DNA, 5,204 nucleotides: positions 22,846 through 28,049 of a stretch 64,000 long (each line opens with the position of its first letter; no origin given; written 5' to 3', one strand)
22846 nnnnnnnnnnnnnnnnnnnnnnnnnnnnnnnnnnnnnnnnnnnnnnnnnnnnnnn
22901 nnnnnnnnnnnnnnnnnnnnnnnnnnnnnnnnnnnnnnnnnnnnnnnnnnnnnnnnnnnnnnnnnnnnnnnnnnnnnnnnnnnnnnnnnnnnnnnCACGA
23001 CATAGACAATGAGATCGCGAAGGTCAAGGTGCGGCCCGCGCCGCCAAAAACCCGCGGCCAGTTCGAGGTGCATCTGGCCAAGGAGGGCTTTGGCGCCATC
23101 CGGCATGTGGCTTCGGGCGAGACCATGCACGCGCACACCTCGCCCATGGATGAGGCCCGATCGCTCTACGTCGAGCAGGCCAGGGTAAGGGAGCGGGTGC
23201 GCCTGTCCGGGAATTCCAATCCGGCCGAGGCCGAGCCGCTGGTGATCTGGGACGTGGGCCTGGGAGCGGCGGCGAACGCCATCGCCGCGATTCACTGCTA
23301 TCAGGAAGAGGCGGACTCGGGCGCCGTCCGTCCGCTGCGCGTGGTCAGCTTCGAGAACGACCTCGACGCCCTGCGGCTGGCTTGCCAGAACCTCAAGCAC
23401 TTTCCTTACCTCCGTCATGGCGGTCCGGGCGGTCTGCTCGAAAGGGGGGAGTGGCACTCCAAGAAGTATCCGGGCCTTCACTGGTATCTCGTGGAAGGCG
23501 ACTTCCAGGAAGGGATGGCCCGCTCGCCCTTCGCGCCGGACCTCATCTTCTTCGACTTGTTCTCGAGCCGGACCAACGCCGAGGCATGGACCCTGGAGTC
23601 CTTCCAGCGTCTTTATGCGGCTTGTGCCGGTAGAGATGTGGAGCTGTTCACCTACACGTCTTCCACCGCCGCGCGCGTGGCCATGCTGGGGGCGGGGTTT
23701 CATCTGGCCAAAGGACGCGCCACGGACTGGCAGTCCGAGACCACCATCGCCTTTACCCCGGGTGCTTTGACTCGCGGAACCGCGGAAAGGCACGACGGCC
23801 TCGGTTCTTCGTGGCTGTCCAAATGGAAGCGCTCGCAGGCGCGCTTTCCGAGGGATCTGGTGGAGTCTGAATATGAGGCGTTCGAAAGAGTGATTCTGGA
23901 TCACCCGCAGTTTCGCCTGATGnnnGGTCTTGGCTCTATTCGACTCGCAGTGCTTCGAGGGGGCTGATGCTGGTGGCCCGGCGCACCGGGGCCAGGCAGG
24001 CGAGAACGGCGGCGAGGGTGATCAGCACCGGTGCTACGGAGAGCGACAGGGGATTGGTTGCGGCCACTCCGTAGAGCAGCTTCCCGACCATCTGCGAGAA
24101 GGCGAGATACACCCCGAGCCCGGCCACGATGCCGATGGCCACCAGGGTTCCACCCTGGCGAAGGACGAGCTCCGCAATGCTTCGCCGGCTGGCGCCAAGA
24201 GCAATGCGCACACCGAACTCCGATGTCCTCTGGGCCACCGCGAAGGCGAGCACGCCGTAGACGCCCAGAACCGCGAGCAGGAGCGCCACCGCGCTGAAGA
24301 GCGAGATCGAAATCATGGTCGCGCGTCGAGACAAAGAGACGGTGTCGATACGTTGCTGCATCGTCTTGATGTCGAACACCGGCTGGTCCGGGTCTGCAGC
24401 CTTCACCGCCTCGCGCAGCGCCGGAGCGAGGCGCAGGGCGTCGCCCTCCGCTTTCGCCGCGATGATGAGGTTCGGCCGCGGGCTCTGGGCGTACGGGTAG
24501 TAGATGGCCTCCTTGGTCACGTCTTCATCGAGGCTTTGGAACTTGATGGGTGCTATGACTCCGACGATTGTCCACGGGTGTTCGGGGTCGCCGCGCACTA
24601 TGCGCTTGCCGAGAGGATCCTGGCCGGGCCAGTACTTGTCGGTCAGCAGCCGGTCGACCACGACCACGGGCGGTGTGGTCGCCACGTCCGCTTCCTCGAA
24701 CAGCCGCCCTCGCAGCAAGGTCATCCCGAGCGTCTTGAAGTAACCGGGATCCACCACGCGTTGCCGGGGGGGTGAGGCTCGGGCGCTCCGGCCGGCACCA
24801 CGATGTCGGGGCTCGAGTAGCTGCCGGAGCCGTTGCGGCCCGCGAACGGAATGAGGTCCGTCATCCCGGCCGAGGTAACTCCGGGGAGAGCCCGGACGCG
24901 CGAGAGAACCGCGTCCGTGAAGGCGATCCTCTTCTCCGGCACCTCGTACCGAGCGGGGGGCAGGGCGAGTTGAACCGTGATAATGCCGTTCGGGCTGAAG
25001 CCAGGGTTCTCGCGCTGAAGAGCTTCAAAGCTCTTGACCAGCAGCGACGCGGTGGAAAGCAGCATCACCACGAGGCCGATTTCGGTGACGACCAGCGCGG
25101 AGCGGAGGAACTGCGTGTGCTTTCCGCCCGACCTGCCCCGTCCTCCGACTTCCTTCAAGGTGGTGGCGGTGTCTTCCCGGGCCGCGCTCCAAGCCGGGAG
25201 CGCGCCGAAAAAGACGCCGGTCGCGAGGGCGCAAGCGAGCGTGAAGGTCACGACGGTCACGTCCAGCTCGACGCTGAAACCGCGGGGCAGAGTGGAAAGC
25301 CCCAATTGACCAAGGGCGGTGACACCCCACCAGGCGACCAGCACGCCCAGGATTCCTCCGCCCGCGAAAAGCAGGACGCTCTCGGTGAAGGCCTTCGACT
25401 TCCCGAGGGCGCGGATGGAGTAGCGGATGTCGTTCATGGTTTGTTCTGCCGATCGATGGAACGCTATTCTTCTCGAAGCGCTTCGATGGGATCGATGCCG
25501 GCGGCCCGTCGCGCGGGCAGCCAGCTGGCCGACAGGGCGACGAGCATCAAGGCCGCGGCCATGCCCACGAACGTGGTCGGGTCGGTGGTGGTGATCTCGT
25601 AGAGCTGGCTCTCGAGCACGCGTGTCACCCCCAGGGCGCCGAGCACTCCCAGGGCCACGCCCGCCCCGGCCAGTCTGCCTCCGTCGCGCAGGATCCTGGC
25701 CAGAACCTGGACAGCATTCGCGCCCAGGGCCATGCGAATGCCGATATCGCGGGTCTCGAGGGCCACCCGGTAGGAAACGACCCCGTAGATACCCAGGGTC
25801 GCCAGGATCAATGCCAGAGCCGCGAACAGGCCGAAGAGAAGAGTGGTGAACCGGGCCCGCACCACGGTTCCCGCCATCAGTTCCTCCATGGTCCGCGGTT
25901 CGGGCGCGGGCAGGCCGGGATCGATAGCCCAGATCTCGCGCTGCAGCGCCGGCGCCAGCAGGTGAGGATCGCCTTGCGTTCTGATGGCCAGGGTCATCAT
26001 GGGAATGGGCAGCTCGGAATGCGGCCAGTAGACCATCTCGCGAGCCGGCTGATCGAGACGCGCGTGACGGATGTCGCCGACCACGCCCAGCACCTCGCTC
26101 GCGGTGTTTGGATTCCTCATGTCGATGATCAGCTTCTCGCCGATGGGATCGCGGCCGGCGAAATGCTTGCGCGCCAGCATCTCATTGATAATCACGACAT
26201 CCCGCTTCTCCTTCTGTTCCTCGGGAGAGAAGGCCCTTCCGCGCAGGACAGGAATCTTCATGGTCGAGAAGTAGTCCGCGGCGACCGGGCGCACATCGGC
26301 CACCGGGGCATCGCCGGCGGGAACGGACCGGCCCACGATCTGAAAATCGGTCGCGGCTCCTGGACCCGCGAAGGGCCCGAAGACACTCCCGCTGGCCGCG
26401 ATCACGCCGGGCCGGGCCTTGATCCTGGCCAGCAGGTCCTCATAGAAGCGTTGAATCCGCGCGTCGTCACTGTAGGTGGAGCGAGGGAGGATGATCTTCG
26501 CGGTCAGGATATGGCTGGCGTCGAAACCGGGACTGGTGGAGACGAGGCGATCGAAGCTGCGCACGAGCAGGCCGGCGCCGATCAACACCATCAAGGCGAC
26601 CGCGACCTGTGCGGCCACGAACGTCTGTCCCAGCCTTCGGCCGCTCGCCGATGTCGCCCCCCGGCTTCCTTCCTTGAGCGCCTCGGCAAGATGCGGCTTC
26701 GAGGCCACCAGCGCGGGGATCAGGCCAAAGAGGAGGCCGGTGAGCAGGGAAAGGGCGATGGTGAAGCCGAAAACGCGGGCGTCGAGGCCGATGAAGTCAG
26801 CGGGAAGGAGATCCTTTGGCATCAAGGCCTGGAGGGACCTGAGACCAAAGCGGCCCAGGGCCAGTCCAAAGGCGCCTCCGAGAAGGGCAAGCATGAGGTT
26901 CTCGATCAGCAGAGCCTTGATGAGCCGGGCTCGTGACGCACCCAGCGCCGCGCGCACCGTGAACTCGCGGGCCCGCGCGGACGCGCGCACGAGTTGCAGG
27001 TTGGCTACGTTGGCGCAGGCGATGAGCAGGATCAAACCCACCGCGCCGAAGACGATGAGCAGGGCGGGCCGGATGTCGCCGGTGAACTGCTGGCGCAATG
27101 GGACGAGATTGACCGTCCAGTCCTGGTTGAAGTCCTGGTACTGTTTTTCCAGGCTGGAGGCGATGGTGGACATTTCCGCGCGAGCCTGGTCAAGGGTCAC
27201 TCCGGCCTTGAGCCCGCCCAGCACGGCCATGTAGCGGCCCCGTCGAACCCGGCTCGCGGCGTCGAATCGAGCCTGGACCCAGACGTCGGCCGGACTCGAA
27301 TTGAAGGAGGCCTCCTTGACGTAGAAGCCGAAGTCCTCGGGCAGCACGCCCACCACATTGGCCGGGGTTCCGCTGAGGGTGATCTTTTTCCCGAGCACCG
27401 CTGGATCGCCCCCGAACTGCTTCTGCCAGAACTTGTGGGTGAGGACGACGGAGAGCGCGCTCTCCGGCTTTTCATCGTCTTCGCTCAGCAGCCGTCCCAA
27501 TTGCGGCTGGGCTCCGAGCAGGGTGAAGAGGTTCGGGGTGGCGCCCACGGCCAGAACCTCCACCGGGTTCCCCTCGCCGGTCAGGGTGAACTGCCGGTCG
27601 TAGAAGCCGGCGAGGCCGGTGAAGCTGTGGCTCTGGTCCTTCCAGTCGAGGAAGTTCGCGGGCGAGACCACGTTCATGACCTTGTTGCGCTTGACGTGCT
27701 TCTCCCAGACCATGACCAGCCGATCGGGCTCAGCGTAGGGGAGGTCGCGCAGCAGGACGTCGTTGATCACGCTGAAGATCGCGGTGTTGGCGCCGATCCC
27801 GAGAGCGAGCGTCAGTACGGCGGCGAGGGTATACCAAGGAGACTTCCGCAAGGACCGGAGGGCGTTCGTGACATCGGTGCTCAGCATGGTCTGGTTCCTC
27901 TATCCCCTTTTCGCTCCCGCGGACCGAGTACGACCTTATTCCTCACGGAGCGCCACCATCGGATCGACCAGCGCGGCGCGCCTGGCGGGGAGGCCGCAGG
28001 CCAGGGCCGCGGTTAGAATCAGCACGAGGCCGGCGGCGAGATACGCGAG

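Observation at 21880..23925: Tgt (queuine tRNA-ribosyltransferase) fused to an MnmC-like tRNA methyltransferase domain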

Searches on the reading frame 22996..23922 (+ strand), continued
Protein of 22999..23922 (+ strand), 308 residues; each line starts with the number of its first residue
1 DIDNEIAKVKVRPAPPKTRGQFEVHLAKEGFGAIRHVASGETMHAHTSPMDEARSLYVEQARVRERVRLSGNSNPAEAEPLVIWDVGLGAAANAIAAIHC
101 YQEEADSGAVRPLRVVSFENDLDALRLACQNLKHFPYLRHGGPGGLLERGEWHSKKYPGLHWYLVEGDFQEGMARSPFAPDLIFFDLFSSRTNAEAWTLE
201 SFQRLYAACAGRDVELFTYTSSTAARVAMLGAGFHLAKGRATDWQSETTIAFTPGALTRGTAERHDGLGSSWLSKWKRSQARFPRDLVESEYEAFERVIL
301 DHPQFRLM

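Call 88: search_protein_families(library=ncbifam, proteins=[P0234, P0210, P0485, P0475, P0226, P0133, P0151, P0193, P0232], max_evalue=0.001)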
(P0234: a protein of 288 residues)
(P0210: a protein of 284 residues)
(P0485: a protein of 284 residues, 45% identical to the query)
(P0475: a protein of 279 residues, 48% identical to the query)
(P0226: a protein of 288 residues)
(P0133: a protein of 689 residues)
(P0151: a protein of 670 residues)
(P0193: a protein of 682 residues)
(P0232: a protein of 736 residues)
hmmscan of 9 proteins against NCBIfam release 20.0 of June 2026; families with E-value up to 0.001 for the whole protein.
P0234 (288 aa): 3 families
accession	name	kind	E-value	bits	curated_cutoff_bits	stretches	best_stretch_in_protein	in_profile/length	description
NF033855.1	tRNA_MNMC2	equivalog_domain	3.7e-19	69.5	136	1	19-212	6-191/209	tRNA (5-methylaminomethyl-2-thiouridine)(34)-methyltransferase MnmC2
NF002480.1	PRK01747.1-1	equivalog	2.7e-10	39.3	540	1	21-212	20-210/645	bifunctional tRNA (5-methylaminomethyl-2-thiouridine)(34)-methyltransferase MnmC2/FAD-dependent 5-carboxymethylaminomethyl-2-thiouridine(34)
NF002481.1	PRK01747.1-2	equivalog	1.6e-08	33.8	600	1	138-213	128-200/611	bifunctional tRNA (5-methylaminomethyl-2-thiouridine)(34)-methyltransferase MnmC2/FAD-dependent 5-carboxymethylaminomethyl-2-thiouridine(34)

P0210 (284 aa): 3 families
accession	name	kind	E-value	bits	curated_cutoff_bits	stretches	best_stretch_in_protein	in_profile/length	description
NF033855.1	tRNA_MNMC2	equivalog_domain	7.3e-16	58.7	136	1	27-238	8-207/209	tRNA (5-methylaminomethyl-2-thiouridine)(34)-methyltransferase MnmC2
NF002480.1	PRK01747.1-1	equivalog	1.3e-11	43.7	540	1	163-241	157-229/645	bifunctional tRNA (5-methylaminomethyl-2-thiouridine)(34)-methyltransferase MnmC2/FAD-dependent 5-carboxymethylaminomethyl-2-thiouridine(34)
NF002481.1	PRK01747.1-2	equivalog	0.00013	21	600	1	162-239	145-216/611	bifunctional tRNA (5-methylaminomethyl-2-thiouridine)(34)-methyltransferase MnmC2/FAD-dependent 5-carboxymethylaminomethyl-2-thiouridine(34)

P0485 (284 aa): 3 families
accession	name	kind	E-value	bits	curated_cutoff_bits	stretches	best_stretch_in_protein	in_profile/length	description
NF033855.1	tRNA_MNMC2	equivalog_domain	1.5e-20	74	136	1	29-232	9-207/209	tRNA (5-methylaminomethyl-2-thiouridine)(34)-methyltransferase MnmC2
NF002480.1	PRK01747.1-1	equivalog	6.8e-16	57.8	540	1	37-254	29-246/645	bifunctional tRNA (5-methylaminomethyl-2-thiouridine)(34)-methyltransferase MnmC2/FAD-dependent 5-carboxymethylaminomethyl-2-thiouridine(34)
NF002481.1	PRK01747.1-2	equivalog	1.8e-11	43.6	600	1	59-253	42-234/611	bifunctional tRNA (5-methylaminomethyl-2-thiouridine)(34)-methyltransferase MnmC2/FAD-dependent 5-carboxymethylaminomethyl-2-thiouridine(34)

P0475 (279 aa): 3 families
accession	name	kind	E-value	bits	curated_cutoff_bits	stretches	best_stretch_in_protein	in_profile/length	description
NF033855.1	tRNA_MNMC2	equivalog_domain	3.9e-24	85.7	136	1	27-236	4-207/209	tRNA (5-methylaminomethyl-2-thiouridine)(34)-methyltransferase MnmC2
NF002480.1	PRK01747.1-1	equivalog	1e-17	63.8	540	1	31-237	20-227/645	bifunctional tRNA (5-methylaminomethyl-2-thiouridine)(34)-methyltransferase MnmC2/FAD-dependent 5-carboxymethylaminomethyl-2-thiouridine(34)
NF002481.1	PRK01747.1-2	equivalog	9.7e-11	41.2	600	1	32-236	16-215/611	bifunctional tRNA (5-methylaminomethyl-2-thiouridine)(34)-methyltransferase MnmC2/FAD-dependent 5-carboxymethylaminomethyl-2-thiouridine(34)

P0226 (288 aa): 3 families
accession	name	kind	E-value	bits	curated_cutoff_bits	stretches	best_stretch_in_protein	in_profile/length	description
NF033855.1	tRNA_MNMC2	equivalog_domain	1.3e-25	90.5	136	1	22-230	6-206/209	tRNA (5-methylaminomethyl-2-thiouridine)(34)-methyltransferase MnmC2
NF002480.1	PRK01747.1-1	equivalog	3.8e-22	78.5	540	1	24-232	20-227/645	bifunctional tRNA (5-methylaminomethyl-2-thiouridine)(34)-methyltransferase MnmC2/FAD-dependent 5-carboxymethylaminomethyl-2-thiouridine(34)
NF002481.1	PRK01747.1-2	equivalog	4.8e-11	42.2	600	1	53-227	40-211/611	bifunctional tRNA (5-methylaminomethyl-2-thiouridine)(34)-methyltransferase MnmC2/FAD-dependent 5-carboxymethylaminomethyl-2-thiouridine(34)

P0133 (689 aa): 7 families
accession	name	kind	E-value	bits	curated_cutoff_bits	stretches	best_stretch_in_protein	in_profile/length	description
TIGR00430.1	Q_tRNA_tgt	equivalog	2.9e-127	424.6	306.75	1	12-369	5-364/368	tRNA guanosine(34) transglycosylase Tgt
TIGR00449.1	tgt_general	superfamily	1e-124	416.1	47.6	1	12-366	5-360/367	tRNA-guanine transglycosylase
TIGR00432.2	arcsn_tRNA_tgt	equivalog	4e-38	131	350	1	11-358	4-324/441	tRNA guanosine(15) transglycosylase TgtA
NF033855.1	tRNA_MNMC2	equivalog_domain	1.7e-17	64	136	1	413-634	7-207/209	tRNA (5-methylaminomethyl-2-thiouridine)(34)-methyltransferase MnmC2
NF002480.1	PRK01747.1-1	equivalog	3.4e-12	45.6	540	1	413-637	19-228/645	bifunctional tRNA (5-methylaminomethyl-2-thiouridine)(34)-methyltransferase MnmC2/FAD-dependent 5-carboxymethylaminomethyl-2-thiouridine(34)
NF040592.1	tRNA_mod_ArcS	equivalog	4.2e-05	22.3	440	1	230-355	117-223/575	archaeosine synthase subunit alpha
NF002481.1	PRK01747.1-2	equivalog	9.2e-05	21.4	600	1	563-629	145-210/611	bifunctional tRNA (5-methylaminomethyl-2-thiouridine)(34)-methyltransferase MnmC2/FAD-dependent 5-carboxymethylaminomethyl-2-thiouridine(34)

P0151 (670 aa): 7 families
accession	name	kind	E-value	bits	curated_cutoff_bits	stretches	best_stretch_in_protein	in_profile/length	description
TIGR00430.1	Q_tRNA_tgt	equivalog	1.7e-129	432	306.75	1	6-365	4-363/368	tRNA guanosine(34) transglycosylase Tgt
TIGR00449.1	tgt_general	superfamily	2.1e-124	415.2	47.6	1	3-364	1-361/367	tRNA-guanine transglycosylase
TIGR00432.2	arcsn_tRNA_tgt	equivalog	2.1e-37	128.6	350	1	13-357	9-326/441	tRNA guanosine(15) transglycosylase TgtA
NF033855.1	tRNA_MNMC2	equivalog_domain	7.5e-15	55.4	136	1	422-613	19-203/209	tRNA (5-methylaminomethyl-2-thiouridine)(34)-methyltransferase MnmC2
NF040592.1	tRNA_mod_ArcS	equivalog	4.6e-07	28.8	440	1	201-353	90-224/575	archaeosine synthase subunit alpha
NF002480.1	PRK01747.1-1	equivalog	5.8e-06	25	540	1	422-609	31-218/645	bifunctional tRNA (5-methylaminomethyl-2-thiouridine)(34)-methyltransferase MnmC2/FAD-dependent 5-carboxymethylaminomethyl-2-thiouridine(34)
NF002481.1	PRK01747.1-2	equivalog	0.00025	20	600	1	529-603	127-201/611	bifunctional tRNA (5-methylaminomethyl-2-thiouridine)(34)-methyltransferase MnmC2/FAD-dependent 5-carboxymethylaminomethyl-2-thiouridine(34)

P0193 (682 aa): 6 families
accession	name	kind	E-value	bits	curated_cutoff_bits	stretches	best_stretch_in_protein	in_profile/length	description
TIGR00430.1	Q_tRNA_tgt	equivalog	9.6e-121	403.2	306.75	1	27-374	9-358/368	tRNA guanosine(34) transglycosylase Tgt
TIGR00449.1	tgt_general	superfamily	3.1e-117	391.5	47.6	1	27-374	9-357/367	tRNA-guanine transglycosylase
TIGR00432.2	arcsn_tRNA_tgt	equivalog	4.9e-35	120.8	350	1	28-367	10-322/441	tRNA guanosine(15) transglycosylase TgtA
NF033855.1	tRNA_MNMC2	equivalog_domain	2.2e-17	63.7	136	1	428-606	10-192/209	tRNA (5-methylaminomethyl-2-thiouridine)(34)-methyltransferase MnmC2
NF040592.1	tRNA_mod_ArcS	equivalog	9.1e-08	31.1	440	1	248-367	124-224/575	archaeosine synthase subunit alpha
NF002480.1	PRK01747.1-1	equivalog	4.5e-06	25.4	540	1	514-606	119-211/645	bifunctional tRNA (5-methylaminomethyl-2-thiouridine)(34)-methyltransferase MnmC2/FAD-dependent 5-carboxymethylaminomethyl-2-thiouridine(34)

P0232 (736 aa): 7 families
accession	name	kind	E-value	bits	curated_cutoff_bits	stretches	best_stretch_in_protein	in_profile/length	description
TIGR00430.1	Q_tRNA_tgt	equivalog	4.3e-133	443.8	306.75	1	12-368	3-360/368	tRNA guanosine(34) transglycosylase Tgt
TIGR00449.1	tgt_general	superfamily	1.4e-129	432.2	47.6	1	14-366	5-357/367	tRNA-guanine transglycosylase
TIGR00432.2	arcsn_tRNA_tgt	equivalog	5.9e-35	120.5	350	1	19-358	10-321/441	tRNA guanosine(15) transglycosylase TgtA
NF033855.1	tRNA_MNMC2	equivalog_domain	9.8e-17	61.5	136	1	552-624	119-191/209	tRNA (5-methylaminomethyl-2-thiouridine)(34)-methyltransferase MnmC2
NF002480.1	PRK01747.1-1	equivalog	4.4e-10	38.6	540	1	423-626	22-212/645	bifunctional tRNA (5-methylaminomethyl-2-thiouridine)(34)-methyltransferase MnmC2/FAD-dependent 5-carboxymethylaminomethyl-2-thiouridine(34)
NF002481.1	PRK01747.1-2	equivalog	5.1e-06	25.6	600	1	553-624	128-199/611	bifunctional tRNA (5-methylaminomethyl-2-thiouridine)(34)-methyltransferase MnmC2/FAD-dependent 5-carboxymethylaminomethyl-2-thiouridine(34)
NF040592.1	tRNA_mod_ArcS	equivalog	9.1e-06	24.5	440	1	237-357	121-222/575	archaeosine synthase subunit alpha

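Call 90: search_protein_families(library=pfam, proteins=[L068:6418-9699:+, L068:10909-12444:+, L081:8822-9991:-, L081:11831-14404:+, L061:8881-9387:-, L061:10945-11889:+, L061:11953-12858:+, L061:5456-7696:-], max_evalue=0.00001)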
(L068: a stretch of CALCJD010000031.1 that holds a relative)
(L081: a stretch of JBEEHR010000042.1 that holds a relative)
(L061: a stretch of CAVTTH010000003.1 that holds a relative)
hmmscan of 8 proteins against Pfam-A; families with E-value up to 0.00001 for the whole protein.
L068:6418-9699:+ (1094 aa): 5 families
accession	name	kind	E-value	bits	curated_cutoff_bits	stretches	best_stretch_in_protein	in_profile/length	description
PF07733.18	DNA_pol3_alpha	-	6.4e-78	262.4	23.9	1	345-601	3-260/260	Bacterial DNA polymerase III alpha NTPase domain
PF17657.6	DNA_pol3_finger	-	3.1e-47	160.4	22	1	605-769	2-165/166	Bacterial DNA polymerase III alpha subunit finger domain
PF02811.25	PHP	-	1.3e-27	97.6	26.4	1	73-225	1-164/164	PHP domain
PF14579.12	HHH_6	-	4.8e-21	75.2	25.6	1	843-928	1-89/90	Helix-hairpin-helix motif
PF01336.31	tRNA_anti-codon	-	2.5e-06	27.8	27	1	1005-1078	1-73/75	OB-fold nucleic acid binding domain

L068:10909-12444:+ (512 aa): 2 families
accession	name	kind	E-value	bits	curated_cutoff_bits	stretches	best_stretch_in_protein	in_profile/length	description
PF03600.22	CitMHS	-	2.3e-58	198.3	31.9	2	66-447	2-330/336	Citrate transporter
PF00939.25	Na_sulph_symp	-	2.2e-51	175.8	27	1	45-498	21-458/472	Sodium:sulfate symporter transmembrane region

L081:8822-9991:- (390 aa): 1 family
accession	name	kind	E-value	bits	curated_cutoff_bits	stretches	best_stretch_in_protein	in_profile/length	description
PF11138.13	DUF2911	-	9.6e-50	168.6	27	1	70-213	1-145/145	Protein of unknown function (DUF2911)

L081:11831-14404:+ (858 aa): 3 families
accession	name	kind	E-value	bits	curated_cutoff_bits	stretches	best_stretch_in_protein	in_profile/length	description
PF20703.3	nSTAND1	-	1.2e-110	371.2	27.1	1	82-483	1-377/379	Novel STAND NTPase 1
PF13191.12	AAA_16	-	7.3e-07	30.3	32.6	1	97-231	2-124/167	AAA ATPase domain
PF25201.1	nSTAND6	-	2.4e-06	28.1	27.7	1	98-133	2-37/148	Novel STAND NTPase 6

L061:8881-9387:- (169 aa): 0 families

L061:10945-11889:+ (315 aa): 1 family
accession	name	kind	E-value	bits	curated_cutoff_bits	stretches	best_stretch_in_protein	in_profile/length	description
PF12706.13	Lactamase_B_2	-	1.5e-20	74.1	27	1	74-257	33-200/200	Beta-lactamase superfamily domain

L061:11953-12858:+ (302 aa): 2 families
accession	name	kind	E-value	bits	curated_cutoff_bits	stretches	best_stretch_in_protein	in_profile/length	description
PF01758.21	SBF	-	1.6e-15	57.8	24.3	1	35-193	7-171/191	Sodium Bile acid symporter family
PF13593.11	SBF_like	-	7.2e-13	48.9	25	1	29-216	35-223/313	SBF-like CPA transporter family (DUF4137)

L061:5456-7696:- (747 aa): 2 families
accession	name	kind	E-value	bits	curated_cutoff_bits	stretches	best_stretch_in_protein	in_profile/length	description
PF00593.30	TonB_dep_Rec_b-barrel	-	9.2e-28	98.7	27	1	258-715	42-435/436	TonB dependent receptor-like, beta-barrel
PF07715.20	Plug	-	6.3e-20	72.1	23.9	1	71-175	3-107/107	TonB-dependent Receptor Plug Domain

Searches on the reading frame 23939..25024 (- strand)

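Call 13: search_protein_families(library=pfam, proteins=[window:23939-25024:-], max_evalue=0.00001)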
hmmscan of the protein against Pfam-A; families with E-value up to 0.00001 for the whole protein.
window:23939-25024:- (362 aa): 2 families
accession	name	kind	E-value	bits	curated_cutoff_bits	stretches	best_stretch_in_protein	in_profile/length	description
PF02687.27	FtsX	-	2.7e-16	60.1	25.5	1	242-355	2-120/120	FtsX-like permease C-terminal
PF12704.14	MacB_PCD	-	1.9e-12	48.4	27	1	89-196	91-197/207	MacB-like periplasmic core domain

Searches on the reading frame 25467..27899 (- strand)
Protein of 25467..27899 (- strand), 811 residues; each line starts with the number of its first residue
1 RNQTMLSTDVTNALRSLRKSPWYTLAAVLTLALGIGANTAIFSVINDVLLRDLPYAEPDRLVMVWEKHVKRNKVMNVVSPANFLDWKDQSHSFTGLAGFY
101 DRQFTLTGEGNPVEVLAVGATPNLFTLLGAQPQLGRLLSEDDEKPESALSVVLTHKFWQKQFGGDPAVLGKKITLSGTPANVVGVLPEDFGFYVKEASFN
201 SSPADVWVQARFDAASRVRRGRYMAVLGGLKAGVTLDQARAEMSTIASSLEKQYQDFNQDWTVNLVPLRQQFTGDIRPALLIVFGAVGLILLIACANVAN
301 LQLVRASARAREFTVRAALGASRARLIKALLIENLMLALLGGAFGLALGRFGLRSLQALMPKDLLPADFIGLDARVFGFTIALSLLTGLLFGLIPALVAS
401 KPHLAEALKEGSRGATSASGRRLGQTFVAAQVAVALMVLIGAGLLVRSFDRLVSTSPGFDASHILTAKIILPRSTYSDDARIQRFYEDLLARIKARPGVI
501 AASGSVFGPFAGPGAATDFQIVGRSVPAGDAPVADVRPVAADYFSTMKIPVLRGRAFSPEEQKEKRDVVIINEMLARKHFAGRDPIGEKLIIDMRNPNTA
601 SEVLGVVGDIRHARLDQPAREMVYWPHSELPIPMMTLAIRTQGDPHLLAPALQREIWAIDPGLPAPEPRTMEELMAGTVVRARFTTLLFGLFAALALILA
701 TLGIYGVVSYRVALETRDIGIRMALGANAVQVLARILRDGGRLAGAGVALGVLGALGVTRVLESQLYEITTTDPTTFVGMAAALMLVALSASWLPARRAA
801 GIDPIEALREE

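Call 13: search_protein_families(library=pfam, proteins=[window:25467-27899:-], max_evalue=0.00001)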
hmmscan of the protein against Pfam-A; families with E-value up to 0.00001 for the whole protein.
window:25467-27899:- (811 aa): 2 families
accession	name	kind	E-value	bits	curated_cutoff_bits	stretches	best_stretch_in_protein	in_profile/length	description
PF12704.14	MacB_PCD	-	9.6e-40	137.5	27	2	24-245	1-206/207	MacB-like periplasmic core domain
PF02687.27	FtsX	-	6.9e-23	81.4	25.5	2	286-400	3-112/120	FtsX-like permease C-terminal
